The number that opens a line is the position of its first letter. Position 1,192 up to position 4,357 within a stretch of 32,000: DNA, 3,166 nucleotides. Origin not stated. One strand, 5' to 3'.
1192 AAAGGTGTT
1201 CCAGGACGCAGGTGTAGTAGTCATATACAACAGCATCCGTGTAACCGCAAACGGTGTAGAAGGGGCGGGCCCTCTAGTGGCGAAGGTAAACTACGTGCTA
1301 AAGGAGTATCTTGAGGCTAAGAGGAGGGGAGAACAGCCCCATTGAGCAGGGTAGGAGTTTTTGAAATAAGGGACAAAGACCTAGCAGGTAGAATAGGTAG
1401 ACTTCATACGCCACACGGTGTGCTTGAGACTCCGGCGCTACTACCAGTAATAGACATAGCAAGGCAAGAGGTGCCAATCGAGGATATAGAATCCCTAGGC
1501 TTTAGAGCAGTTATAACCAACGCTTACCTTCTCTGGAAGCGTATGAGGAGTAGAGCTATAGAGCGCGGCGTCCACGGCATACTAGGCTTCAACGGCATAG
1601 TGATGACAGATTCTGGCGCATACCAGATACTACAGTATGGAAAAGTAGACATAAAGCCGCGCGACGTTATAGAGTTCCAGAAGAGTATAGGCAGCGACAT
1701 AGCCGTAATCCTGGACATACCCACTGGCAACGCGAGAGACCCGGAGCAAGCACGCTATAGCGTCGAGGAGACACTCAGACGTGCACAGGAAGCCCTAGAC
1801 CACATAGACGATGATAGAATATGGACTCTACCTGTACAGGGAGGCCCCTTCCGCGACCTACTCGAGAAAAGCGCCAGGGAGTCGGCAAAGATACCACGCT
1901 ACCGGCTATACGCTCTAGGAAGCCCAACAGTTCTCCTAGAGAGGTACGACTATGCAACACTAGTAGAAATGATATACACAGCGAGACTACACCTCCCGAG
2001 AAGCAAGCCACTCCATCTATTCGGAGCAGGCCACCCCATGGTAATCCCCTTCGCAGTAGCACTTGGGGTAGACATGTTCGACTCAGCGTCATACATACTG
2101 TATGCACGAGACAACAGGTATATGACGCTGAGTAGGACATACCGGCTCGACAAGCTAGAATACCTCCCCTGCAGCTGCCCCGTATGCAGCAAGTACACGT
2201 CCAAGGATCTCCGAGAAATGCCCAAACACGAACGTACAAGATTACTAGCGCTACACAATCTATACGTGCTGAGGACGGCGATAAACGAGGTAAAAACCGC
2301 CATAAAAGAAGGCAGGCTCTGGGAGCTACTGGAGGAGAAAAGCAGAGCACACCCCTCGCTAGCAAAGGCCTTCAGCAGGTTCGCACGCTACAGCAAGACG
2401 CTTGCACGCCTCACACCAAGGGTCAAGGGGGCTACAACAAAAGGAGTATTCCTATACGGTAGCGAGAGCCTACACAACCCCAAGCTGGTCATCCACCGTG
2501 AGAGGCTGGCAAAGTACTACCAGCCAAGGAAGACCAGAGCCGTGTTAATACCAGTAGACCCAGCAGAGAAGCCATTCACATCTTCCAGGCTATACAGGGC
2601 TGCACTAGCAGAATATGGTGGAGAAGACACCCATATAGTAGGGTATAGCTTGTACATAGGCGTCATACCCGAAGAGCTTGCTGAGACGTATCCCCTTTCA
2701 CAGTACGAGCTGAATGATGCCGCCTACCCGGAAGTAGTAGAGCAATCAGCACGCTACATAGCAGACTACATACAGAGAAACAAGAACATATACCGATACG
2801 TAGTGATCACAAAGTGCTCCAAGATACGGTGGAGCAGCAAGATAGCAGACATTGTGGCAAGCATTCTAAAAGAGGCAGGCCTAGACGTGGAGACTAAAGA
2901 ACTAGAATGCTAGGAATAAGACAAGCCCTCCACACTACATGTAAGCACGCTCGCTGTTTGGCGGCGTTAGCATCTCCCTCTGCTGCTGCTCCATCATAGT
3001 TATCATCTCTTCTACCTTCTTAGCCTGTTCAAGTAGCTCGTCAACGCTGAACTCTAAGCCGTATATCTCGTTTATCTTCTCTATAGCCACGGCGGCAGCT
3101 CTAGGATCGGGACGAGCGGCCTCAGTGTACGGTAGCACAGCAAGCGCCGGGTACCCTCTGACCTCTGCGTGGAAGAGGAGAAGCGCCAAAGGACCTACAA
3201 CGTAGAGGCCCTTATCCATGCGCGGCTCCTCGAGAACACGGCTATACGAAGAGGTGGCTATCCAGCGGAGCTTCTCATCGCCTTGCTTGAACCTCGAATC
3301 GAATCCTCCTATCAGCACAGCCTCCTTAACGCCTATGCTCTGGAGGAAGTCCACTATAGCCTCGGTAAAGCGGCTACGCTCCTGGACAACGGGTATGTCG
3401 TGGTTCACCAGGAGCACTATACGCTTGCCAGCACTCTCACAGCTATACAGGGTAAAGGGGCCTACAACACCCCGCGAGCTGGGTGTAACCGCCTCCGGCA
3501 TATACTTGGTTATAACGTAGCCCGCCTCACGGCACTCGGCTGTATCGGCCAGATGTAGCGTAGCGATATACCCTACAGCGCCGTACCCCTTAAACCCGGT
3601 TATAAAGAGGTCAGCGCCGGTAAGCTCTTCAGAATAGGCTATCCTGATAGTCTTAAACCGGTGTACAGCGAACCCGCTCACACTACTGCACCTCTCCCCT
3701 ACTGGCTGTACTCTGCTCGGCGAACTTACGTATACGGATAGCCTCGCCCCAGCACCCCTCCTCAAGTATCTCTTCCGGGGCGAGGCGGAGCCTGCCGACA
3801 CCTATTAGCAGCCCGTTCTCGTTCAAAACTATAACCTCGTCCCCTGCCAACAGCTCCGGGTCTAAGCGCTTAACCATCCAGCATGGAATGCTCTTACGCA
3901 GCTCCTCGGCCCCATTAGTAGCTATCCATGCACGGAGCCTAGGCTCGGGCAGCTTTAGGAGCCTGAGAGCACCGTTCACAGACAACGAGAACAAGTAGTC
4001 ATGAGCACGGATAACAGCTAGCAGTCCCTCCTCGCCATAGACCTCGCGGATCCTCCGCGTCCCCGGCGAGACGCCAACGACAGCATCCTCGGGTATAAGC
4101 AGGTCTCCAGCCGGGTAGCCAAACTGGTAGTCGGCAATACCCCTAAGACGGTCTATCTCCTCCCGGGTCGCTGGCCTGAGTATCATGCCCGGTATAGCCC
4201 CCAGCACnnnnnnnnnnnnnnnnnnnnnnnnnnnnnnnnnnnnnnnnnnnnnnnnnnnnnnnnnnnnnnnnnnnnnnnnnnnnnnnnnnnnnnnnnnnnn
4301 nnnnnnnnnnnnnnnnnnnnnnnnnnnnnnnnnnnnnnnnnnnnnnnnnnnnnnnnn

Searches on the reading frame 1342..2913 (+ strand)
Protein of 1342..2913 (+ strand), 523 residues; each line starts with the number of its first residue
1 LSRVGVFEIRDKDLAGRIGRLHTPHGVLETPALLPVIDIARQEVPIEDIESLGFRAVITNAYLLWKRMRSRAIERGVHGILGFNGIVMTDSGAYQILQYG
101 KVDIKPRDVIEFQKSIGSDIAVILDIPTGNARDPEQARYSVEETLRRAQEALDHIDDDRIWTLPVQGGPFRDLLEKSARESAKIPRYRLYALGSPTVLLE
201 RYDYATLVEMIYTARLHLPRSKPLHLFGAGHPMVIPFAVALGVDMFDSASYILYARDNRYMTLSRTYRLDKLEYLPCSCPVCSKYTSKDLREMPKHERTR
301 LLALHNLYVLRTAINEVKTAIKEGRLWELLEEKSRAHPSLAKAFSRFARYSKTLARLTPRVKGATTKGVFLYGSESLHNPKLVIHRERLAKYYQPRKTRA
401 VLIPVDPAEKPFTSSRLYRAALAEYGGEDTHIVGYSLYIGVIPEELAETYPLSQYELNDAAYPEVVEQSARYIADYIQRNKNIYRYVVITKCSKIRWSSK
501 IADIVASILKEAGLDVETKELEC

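Call 52: search_protein_families(library=pfam, proteins=[window:1342-2913:+], max_evalue=0.01)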
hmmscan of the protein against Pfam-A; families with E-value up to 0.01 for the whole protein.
window:1342-2913:+ (523 aa): 2 families
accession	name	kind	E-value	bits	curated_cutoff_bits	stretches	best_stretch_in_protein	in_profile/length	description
PF01702.25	TGT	-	1.3e-87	294.7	26.3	1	16-338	3-356/357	Queuine tRNA-ribosyltransferase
PF17884.7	DUF5591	-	3.3e-07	30.7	26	1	385-486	4-104/150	Domain of unknown function (DUF5591)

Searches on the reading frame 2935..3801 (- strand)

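Call 52: search_protein_families(library=pfam, proteins=[window:2935-3801:-], max_evalue=0.01)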
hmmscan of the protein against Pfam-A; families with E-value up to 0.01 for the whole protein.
window:2935-3801:- (288 aa): 1 family
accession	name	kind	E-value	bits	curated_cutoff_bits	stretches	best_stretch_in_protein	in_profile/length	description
PF09754.15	PAC2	-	2.6e-41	142.3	25.8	1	66-268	1-212/215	PAC2 family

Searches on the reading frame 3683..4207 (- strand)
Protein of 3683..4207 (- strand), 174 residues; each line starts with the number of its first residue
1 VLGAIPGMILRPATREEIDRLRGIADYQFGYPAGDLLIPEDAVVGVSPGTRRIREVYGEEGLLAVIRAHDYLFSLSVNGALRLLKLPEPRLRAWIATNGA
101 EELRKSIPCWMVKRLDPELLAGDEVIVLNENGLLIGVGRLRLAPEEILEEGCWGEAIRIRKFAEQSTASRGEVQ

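Call 52: search_protein_families(library=pfam, proteins=[window:3683-4207:-], max_evalue=0.01)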
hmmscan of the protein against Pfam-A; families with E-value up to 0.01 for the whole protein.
window:3683-4207:- (174 aa): 2 families
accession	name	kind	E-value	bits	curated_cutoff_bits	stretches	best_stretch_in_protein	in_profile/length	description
PF14810.12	TGT_C2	-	5.1e-21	75.1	25.3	1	20-86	2-68/72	Patch-forming domain C2 of tRNA-guanine transglycosylase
PF01472.26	PUA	-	3.3e-06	27.4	24.8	1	104-149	16-61/74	PUA domain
